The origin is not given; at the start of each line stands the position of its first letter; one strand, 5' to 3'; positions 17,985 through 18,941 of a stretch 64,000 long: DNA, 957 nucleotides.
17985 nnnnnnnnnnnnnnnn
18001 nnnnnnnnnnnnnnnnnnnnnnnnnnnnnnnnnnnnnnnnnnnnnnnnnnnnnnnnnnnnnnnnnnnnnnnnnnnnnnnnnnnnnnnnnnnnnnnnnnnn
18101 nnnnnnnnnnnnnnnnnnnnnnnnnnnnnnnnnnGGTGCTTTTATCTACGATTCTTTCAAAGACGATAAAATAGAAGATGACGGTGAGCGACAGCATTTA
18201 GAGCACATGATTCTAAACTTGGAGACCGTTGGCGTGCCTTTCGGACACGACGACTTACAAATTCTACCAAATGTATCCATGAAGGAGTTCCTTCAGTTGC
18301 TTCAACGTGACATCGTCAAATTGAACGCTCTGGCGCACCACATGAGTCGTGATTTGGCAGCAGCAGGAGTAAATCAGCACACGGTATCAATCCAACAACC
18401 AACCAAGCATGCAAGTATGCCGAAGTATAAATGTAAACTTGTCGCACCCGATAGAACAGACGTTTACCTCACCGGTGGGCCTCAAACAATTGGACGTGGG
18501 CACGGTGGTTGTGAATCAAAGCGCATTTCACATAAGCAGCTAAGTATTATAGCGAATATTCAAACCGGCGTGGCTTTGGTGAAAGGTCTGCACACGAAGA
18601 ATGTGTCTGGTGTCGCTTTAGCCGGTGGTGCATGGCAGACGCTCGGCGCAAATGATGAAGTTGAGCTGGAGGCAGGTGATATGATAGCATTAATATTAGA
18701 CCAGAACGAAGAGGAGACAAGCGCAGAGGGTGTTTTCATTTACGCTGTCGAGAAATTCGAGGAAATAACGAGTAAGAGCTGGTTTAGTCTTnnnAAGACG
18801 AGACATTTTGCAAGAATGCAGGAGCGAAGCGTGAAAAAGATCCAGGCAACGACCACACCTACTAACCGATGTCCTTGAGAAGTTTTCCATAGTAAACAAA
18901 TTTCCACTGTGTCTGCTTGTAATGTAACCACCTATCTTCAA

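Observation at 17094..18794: P2X-type ATP-gated channel carrying a ~230-aa C-terminal extension with FHA-like signature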

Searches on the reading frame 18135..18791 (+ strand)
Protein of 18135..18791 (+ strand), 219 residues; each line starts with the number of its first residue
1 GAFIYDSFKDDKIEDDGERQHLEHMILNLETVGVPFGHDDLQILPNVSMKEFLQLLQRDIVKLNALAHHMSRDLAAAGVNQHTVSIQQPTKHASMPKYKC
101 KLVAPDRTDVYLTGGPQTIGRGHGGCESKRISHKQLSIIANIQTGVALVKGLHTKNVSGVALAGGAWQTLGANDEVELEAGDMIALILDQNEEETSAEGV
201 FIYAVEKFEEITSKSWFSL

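Call 44: predict_structure(alignment_id=A5)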
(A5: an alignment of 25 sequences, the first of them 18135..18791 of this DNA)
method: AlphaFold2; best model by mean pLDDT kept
length: 219 residues; sequences in the alignment: 25
mean_pLDDT: 74.7   pTM: 0.53
mean pLDDT of the five models: 74.7, 72.6, 70.0, 65.2, 63.2
residues with pLDDT >= 90: 75; 70-90: 64; 50-70: 46; < 50: 34
segments of 3 or more residues with pLDDT < 50: 1-12, 74-76, 78-92
pLDDT, mean of each block of 10 residues (from residue 1): 43 60 67 54 64 80 74 50 40 66 92 89 92 93 90 91 91 90 94 88 84 49
secondary structure, 60 per line:
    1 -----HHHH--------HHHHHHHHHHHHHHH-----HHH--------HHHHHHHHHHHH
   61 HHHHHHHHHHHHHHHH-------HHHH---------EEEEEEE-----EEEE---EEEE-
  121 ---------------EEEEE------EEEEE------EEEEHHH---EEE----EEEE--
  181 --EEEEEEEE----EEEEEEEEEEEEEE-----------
elements in order: H6-9 H18-32 H49-76 H84-87 E97-103 E109-112 E116-119 E136-140 E147-151 E158-161 E168-170 E175-178 E183-190 E195-208

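Call 46: fold_search(model_id=the predicted structure, library=pdb)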
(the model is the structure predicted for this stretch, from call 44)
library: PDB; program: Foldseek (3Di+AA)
matches with E <= 10: 643; with E <= 0.001: 26
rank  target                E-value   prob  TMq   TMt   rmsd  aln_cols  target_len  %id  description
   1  5e50_A                2.8e-07  1.00  0.43  0.80   2.9       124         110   22  APLF/XRCC4 complex (released 2015-11-18)
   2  5w7w_A                3.2e-06  1.00  0.40  0.80   3.1       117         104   21  Crystal Structure of FHA domain of human APLF (released 2018-05-02)
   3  5w7x_A                3.8e-06  1.00  0.40  0.81   2.4       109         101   23  Crystal Structure of FHA domain of human APLF in complex with XRCC1 bisphospho peptide (released 2018-05-02)
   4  1yjm_A                4.3e-06  1.00  0.41  0.79   2.2       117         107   20  Crystal structure of the FHA domain of mouse polynucleotide kinase in complex with an XRCC4-derived phosphopeptide. (released 2005-03-15)
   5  5w7y_A                7.5e-06  1.00  0.40  0.80   2.4       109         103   23  Crystal Structure of FHA domain of human APLF in complex with XRCC1 monophosphorylated mutated peptide (released 2018-05-02)
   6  1yjm_C                1.1e-05  1.00  0.39  0.80   2.2       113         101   20  Crystal structure of the FHA domain of mouse polynucleotide kinase in complex with an XRCC4-derived phosphopeptide. (released 2005-03-15)
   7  3kt9                  1.2e-05  1.00  0.39  0.80   2.9       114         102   23  Aprataxin FHA Domain (released 2010-01-26)
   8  4jon_C                1.3e-05  1.00  0.38  0.66   4.3       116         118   16  Crystal structure of a centrosomal protein 170kDa, transcript variant beta (CEP170) from Homo sapiens at 2.15 A resolu (released 2013-04-17)
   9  2brf                  1.4e-05  1.00  0.37  0.77   2.5       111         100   21  Crystal Structure of the FHA Domain of Human Polynucleotide Kinase 3' Phosphatase (released 2005-05-09)
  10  4jon_B                1.6e-05  1.00  0.37  0.62   4.2       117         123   16  Crystal structure of a centrosomal protein 170kDa, transcript variant beta (CEP170) from Homo sapiens at 2.15 A resolu (released 2013-04-17)
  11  5w7x_B                2.4e-05  1.00  0.39  0.80   2.1       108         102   23  Crystal Structure of FHA domain of human APLF in complex with XRCC1 bisphospho peptide (released 2018-05-02)
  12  5w7w_T                2.4e-05  1.00  0.39  0.77   2.3       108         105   23  Crystal Structure of FHA domain of human APLF (released 2018-05-02)
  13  4jon_A                2.7e-05  1.00  0.37  0.62   4.4       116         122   16  Crystal structure of a centrosomal protein 170kDa, transcript variant beta (CEP170) from Homo sapiens at 2.15 A resolu (released 2013-04-17)
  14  2w3o_B                3.2e-05  1.00  0.39  0.81   1.9       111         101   22  Crystal structure of the human PNKP FHA domain in complex with an XRCC1-derived phosphopeptide (released 2009-02-03)
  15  4jon_D                3.2e-05  1.00  0.37  0.63   4.3       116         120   16  Crystal structure of a centrosomal protein 170kDa, transcript variant beta (CEP170) from Homo sapiens at 2.15 A resolu (released 2013-04-17)
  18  2w3o_A                6.3e-05  1.00  0.39  0.82   1.8       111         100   22  Crystal structure of the human PNKP FHA domain in complex with an XRCC1-derived phosphopeptide (released 2009-02-03)
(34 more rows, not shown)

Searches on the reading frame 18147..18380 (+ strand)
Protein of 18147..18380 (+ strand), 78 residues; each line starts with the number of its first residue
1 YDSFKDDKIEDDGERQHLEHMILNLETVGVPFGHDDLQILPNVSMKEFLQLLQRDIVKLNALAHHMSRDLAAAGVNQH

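Call 66: search_solved_structures(query=A6, max_evalue=10, show_alignments=2)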
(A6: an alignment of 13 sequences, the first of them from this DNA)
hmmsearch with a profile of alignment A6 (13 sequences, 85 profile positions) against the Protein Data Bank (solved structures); distinct sequences matched with E-value up to 10: 21.
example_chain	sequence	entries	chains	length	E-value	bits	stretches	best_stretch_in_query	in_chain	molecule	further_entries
3h92_A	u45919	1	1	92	0.016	18.5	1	13-70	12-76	Uncharacterized ATP-binding protein MJECL15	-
1t3j_A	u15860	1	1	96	0.11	15.7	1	38-77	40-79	mitofusin 1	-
8u1a_A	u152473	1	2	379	0.12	15.7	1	36-75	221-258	Designed Near Infrared Fluorescent Protein MC7BP34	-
3qzx_A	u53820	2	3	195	0.22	14.8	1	29-68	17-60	Methanosarcina acetivorans protoglobin | PROTOGLOBIN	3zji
3zjj_A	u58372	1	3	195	0.3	14.4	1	29-66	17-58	PROTOGLOBIN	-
3r0g_A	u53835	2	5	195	0.31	14.3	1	29-66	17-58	Methanosarcina acetivorans protoglobin | PROTOGLOBIN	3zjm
3zjl_A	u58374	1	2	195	0.32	14.2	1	29-66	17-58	PROTOGLOBIN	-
2veb_A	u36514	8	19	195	0.32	14.2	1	29-66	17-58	PROTOGLOBIN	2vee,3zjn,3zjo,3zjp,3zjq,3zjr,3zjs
3zol_A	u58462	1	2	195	0.33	14.2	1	29-66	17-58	PROTOGLOBIN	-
3zom_A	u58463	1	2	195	0.33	14.2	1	29-66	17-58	PROTOGLOBIN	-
3qzz_A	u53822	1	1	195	0.33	14.2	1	29-65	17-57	Methanosarcina acetivorans protoglobin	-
3zjh_A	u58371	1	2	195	0.4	13.9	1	29-64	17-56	PROTOGLOBIN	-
5gwm_B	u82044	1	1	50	0.6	13.4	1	38-69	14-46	Metabotropic GABA-B receptor subtype 3, isoform A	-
7w5z_S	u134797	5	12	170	0.61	13.4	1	49-82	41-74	Cytochrome c oxidase subunit TT19 | Complex III subunit VII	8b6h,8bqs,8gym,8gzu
4c7n_B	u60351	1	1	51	0.68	13.2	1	49-81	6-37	SYNTHETIC ALPHA-HELIX, IM10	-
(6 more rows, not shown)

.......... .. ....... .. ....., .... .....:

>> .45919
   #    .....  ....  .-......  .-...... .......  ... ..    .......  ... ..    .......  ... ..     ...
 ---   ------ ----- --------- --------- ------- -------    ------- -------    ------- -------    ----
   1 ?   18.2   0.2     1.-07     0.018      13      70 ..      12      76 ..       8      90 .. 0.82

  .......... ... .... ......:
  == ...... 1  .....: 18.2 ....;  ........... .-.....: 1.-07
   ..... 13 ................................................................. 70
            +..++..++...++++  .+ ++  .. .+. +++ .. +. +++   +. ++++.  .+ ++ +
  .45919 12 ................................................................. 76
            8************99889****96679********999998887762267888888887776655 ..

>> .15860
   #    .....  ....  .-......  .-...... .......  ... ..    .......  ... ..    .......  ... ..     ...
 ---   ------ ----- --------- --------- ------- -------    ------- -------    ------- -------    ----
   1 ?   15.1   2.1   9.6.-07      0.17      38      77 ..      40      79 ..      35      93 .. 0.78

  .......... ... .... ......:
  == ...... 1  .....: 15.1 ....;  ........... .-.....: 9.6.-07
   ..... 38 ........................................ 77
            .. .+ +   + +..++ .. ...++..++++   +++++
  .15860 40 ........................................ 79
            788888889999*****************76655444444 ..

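Call 67: search_protein_families(library=pfam, alignment_id=A6, max_evalue=10)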
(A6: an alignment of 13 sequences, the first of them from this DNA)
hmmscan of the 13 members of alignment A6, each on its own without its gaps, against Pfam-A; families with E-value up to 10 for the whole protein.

A. member 1, seq(78 aa): 0 families

B. families by the number of members that match (of 13 scanned): 5 families
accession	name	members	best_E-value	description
PF20940.2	SSV1_D-63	1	0.053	Sulfolobus spindle-shape virus 1, protein D-63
PF23807.1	RHH_10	1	0.085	Ribbon-helix-helix protein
PF23016.2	RsmI_C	1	0.12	RsmI C-terminal HTH domain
PF25485.1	DUF7908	1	0.15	Domain of unknown function (DUF7908)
PF18175.6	HU-CCDC81_bac_2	1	0.24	CCDC81-like prokaryotic HU domain 2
